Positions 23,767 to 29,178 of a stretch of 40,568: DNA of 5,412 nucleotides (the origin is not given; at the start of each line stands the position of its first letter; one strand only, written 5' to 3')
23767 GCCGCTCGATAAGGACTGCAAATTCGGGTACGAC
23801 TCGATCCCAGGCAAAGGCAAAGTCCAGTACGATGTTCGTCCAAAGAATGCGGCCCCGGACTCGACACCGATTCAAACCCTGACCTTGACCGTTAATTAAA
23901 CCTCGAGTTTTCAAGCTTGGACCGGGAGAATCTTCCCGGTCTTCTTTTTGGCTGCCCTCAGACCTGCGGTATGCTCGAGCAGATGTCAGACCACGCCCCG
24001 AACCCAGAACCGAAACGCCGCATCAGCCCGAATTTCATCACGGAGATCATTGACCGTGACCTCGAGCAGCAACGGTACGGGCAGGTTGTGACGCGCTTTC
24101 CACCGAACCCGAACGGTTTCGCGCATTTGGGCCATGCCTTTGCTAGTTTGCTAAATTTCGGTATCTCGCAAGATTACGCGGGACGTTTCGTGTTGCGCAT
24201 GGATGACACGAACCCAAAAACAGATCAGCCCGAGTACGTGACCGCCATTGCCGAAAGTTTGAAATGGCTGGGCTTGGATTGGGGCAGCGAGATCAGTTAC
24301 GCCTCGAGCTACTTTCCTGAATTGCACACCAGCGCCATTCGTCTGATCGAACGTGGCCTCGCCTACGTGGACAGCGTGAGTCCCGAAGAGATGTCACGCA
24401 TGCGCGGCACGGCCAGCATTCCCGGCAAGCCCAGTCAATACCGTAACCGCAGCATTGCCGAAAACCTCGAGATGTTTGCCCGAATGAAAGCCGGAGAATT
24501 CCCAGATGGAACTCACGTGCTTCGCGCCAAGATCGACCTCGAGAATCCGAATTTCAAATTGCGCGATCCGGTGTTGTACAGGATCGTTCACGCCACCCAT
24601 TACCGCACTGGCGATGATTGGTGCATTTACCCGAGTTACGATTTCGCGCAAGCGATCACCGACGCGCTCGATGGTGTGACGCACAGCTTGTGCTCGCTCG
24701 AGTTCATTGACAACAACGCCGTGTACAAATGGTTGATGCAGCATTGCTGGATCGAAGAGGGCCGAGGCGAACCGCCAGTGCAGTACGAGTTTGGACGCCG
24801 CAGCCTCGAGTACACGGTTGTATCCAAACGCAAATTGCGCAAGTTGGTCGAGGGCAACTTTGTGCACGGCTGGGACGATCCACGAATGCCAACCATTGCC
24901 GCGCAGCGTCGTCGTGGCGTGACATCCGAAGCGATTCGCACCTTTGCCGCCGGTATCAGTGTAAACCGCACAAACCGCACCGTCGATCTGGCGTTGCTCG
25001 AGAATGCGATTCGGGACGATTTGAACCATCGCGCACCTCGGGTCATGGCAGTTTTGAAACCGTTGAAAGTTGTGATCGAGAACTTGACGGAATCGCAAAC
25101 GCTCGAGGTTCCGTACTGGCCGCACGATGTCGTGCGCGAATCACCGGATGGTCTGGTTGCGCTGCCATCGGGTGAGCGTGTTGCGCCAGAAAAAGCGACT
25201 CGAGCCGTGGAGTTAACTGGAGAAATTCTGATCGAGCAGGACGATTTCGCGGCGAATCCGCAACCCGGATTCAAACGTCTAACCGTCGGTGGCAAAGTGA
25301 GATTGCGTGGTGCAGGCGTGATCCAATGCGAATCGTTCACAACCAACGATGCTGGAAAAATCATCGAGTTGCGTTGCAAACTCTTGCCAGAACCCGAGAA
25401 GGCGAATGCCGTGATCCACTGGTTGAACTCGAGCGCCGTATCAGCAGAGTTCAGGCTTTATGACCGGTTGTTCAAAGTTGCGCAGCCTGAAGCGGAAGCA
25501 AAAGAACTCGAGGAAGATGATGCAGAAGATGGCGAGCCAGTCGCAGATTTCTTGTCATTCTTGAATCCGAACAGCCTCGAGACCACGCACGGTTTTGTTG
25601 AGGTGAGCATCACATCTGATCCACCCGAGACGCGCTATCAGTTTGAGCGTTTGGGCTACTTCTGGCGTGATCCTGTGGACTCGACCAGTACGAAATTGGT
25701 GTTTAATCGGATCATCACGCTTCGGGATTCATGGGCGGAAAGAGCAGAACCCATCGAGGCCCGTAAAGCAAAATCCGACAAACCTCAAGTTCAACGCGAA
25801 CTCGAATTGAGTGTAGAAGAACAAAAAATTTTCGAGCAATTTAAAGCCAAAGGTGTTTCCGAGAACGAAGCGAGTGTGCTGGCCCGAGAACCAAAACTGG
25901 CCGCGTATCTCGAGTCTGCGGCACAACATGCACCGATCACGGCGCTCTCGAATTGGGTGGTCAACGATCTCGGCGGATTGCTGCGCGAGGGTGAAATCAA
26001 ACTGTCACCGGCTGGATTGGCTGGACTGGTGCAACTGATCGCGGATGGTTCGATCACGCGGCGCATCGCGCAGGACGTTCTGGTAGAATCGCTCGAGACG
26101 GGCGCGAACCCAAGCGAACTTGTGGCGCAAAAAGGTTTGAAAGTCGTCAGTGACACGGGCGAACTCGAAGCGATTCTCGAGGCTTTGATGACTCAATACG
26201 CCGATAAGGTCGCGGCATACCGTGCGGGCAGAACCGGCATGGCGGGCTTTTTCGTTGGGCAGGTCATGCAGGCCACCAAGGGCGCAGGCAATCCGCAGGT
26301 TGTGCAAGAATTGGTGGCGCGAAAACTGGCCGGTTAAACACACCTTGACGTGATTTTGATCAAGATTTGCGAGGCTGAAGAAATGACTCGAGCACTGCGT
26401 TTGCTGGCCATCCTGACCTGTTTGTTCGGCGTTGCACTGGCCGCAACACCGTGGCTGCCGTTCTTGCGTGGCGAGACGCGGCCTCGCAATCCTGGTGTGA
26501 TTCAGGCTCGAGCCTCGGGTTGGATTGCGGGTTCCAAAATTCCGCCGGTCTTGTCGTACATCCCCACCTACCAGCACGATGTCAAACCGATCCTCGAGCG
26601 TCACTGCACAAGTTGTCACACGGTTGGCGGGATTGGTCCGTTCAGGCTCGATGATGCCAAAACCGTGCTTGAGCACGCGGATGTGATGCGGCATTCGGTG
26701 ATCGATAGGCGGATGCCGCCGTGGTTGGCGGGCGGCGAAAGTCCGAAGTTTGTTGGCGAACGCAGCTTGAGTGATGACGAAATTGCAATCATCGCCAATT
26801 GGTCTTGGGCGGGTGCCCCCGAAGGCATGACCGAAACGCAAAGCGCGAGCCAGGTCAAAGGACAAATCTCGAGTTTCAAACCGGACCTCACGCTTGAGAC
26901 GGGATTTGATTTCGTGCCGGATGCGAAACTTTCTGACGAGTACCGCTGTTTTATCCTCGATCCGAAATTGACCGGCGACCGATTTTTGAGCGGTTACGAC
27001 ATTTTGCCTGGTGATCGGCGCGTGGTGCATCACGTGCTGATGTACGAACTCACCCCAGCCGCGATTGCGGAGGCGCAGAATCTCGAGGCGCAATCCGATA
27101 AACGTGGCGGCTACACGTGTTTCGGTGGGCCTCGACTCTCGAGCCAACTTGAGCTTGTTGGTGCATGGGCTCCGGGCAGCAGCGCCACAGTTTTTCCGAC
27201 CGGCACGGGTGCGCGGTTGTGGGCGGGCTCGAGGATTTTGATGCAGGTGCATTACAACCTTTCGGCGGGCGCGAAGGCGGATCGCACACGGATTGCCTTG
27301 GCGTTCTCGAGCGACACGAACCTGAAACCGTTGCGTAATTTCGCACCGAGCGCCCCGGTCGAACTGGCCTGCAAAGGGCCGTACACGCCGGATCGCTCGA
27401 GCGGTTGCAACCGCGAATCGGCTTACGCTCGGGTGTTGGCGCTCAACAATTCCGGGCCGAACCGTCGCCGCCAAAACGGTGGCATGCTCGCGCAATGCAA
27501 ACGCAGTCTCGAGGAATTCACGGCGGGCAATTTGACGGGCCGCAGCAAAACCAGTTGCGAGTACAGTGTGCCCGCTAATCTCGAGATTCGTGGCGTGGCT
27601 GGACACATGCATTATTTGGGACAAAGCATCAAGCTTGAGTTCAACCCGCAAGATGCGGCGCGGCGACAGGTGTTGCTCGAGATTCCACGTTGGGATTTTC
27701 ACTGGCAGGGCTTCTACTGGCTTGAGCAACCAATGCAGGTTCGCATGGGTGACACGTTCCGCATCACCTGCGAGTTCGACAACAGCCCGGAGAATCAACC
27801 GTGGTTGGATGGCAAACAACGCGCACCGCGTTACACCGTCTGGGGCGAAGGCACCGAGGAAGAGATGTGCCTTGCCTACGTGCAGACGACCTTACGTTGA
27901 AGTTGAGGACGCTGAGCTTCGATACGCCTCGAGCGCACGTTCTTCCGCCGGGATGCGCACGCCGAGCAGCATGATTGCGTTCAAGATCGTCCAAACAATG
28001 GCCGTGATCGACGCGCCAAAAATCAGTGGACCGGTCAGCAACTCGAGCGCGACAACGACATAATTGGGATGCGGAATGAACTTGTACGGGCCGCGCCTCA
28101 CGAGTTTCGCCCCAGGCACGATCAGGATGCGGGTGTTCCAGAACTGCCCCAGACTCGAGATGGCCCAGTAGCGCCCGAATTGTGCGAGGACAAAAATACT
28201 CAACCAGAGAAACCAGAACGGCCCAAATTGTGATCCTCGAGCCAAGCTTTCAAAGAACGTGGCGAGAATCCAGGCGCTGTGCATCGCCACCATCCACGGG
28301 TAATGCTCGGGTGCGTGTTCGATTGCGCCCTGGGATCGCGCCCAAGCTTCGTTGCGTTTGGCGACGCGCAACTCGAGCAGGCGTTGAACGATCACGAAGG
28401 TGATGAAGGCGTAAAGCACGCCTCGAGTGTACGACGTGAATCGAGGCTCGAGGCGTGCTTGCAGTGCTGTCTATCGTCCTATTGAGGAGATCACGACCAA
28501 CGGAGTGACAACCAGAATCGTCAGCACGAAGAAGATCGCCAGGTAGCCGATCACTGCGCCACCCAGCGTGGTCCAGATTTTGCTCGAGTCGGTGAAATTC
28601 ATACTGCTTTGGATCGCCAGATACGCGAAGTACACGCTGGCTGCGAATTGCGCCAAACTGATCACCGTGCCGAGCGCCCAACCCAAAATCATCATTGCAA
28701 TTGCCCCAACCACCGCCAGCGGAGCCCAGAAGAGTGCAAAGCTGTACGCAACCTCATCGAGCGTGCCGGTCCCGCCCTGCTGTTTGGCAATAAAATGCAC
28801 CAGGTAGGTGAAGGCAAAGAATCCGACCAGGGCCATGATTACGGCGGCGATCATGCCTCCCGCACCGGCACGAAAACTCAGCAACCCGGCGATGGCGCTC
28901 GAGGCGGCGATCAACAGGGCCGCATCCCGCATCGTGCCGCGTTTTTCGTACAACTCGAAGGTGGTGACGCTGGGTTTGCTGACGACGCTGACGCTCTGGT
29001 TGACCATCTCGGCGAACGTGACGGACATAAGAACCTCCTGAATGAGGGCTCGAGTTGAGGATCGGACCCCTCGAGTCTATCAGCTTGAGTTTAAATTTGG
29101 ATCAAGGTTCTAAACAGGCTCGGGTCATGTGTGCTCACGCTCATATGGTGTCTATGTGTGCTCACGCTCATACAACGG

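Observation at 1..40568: CTCGAG occurs ~285 times in 40.6 kb: a HIP1-like highly iterated palindrome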

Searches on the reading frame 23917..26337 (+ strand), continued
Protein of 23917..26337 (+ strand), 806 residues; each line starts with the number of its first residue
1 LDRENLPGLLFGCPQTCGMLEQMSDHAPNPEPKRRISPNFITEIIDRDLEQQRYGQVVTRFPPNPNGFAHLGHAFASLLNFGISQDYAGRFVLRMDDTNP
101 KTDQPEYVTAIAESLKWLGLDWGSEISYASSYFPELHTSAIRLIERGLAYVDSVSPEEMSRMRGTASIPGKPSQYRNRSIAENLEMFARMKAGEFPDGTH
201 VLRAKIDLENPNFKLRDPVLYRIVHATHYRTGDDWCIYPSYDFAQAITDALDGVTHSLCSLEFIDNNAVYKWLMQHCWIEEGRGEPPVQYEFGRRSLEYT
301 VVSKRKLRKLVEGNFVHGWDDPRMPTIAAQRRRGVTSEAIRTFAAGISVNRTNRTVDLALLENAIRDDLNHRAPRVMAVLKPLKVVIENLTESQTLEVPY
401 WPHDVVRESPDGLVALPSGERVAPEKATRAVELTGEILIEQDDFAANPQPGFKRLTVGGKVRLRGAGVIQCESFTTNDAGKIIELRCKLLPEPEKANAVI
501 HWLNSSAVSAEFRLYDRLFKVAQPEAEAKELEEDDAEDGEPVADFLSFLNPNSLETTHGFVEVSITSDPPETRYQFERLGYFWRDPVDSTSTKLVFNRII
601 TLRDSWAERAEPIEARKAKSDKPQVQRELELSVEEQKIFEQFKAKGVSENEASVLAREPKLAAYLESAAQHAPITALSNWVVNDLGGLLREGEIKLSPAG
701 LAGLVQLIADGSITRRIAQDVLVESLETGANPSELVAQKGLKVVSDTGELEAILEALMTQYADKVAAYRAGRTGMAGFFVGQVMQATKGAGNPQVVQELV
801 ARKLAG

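Call 90: find_encoding_contigs(protein=P0038, flank=10000, max_places=1)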
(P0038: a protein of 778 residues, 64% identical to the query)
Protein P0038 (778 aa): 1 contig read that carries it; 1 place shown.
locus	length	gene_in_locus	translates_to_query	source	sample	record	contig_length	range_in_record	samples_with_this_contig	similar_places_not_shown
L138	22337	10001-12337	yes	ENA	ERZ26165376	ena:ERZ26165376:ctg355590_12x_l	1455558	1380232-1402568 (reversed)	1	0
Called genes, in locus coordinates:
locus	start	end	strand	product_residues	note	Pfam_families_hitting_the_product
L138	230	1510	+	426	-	PF02812:ELFV_dehydrog_N, PF00208:ELFV_dehydrog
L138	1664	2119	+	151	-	PF13527:Acetyltransf_9 (weak), PF13673:Acetyltransf_10, PF00583:Acetyltransf_1, PF13508:Acetyltransf_7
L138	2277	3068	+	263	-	PF00149:Metallophos, PF12850:Metallophos_2 (faint)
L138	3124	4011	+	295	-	PF00149:Metallophos, PF12850:Metallophos_2 (faint)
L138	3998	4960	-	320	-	PF00702:Hydrolase, PF13419:HAD_2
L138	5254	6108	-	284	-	PF01255:Prenyltransf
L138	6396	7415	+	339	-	PF16868:NMT1_3, PF09084:NMT1 (weak)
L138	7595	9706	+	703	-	PF06808:DctM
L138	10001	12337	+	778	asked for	PF00749:tRNA-synt_1c, PF03950:tRNA-synt_1c_C, PF20974:tRNA-synt_1c_C2, PF02637:GatB_Yqey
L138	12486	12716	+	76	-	-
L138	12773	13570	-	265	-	PF00106:adh_short, PF08659:KR, PF13561:adh_short_C2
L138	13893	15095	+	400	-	PF00764:Arginosuc_synth, PF20979:Arginosuc_syn_C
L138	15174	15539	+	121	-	-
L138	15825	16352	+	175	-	PF13527:Acetyltransf_9 (weak), PF00583:Acetyltransf_1, PF13508:Acetyltransf_7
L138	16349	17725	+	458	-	PF00206:Lyase_1, PF14698:ASL_C2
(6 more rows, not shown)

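Call 91: find_encoding_contigs(protein=P0094, flank=10000, max_places=1)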
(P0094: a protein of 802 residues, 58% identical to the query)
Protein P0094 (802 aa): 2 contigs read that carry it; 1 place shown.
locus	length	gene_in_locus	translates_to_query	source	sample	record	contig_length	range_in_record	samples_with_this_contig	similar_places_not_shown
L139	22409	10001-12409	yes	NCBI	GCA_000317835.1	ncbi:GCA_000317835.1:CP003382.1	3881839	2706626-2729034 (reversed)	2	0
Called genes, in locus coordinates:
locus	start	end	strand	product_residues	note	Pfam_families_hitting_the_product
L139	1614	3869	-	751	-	-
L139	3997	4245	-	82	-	-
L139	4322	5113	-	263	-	PF01636:APH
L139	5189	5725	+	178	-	PF04542:Sigma70_r2, PF08281:Sigma70_r4_2, PF04545:Sigma70_r4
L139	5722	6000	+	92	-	-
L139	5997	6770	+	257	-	-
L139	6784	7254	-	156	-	PF22381:Staph_reg_Sar_Rot, PF01047:MarR, PF12802:MarR_2, PF13463:HTH_27 (weak)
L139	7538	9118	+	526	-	PF00199:Catalase, PF06628:Catalase-rel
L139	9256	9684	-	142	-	-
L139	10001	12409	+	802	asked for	PF00749:tRNA-synt_1c, PF03950:tRNA-synt_1c_C, PF20974:tRNA-synt_1c_C2, PF02637:GatB_Yqey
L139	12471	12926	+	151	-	-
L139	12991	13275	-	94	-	-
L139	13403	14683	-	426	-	PF00501:AMP-binding, PF14535:AMP-binding_C_2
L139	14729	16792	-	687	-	PF00171:Aldedh, PF01575:MaoC_dehydratas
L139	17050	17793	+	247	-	PF02129:Peptidase_S15 (weak), PF12146:Hydrolase_4, PF00561:Abhydrolase_1, PF12697:Abhydrolase_6, PF00326:Peptidase_S9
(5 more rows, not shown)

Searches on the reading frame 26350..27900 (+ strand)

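Call 5: search_protein_families(library=pfam, proteins=[window:26350-27900:+])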
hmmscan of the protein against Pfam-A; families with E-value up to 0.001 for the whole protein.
window:26350-27900:+ (516 aa): 2 families
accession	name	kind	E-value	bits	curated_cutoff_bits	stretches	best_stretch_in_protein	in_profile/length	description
PF03712.20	Cu2_monoox_C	-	3.9e-10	39.8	23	1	400-511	28-133/157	Copper type II ascorbate-dependent monooxygenase, C-terminal domain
PF01082.25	Cu2_monooxygen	-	2.8e-05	24.8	30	1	207-303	27-124/130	Copper type II ascorbate-dependent monooxygenase, N-terminal domain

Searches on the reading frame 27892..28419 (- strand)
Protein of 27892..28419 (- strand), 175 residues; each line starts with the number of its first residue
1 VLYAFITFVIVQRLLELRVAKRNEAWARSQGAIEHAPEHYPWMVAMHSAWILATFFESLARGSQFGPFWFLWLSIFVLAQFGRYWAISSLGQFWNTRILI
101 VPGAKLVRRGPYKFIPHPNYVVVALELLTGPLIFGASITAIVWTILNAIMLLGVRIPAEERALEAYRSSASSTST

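Call 46: search_protein_families(library=pfam, proteins=[window:27892-28419:-], max_evalue=0.001)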
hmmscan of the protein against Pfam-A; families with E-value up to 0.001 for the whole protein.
window:27892-28419:- (175 aa): 2 families
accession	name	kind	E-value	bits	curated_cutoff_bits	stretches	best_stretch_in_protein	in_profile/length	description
PF04140.19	ICMT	-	2.1e-28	99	24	1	72-164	1-94/95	Isoprenylcysteine carboxyl methyltransferase (ICMT) family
PF04191.18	PEMT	-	1.9e-05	25.4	25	1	74-163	8-98/105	Phospholipid methyltransferase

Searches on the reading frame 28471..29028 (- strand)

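Call 46: search_protein_families(library=pfam, proteins=[window:28471-29028:-], max_evalue=0.001)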
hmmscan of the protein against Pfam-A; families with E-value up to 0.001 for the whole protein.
window:28471-29028:- (185 aa): 1 family
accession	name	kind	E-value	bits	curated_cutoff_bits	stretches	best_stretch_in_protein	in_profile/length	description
PF04893.22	Yip1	-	1.2e-08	35.4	28.6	1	15-167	3-172/173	Yip1 domain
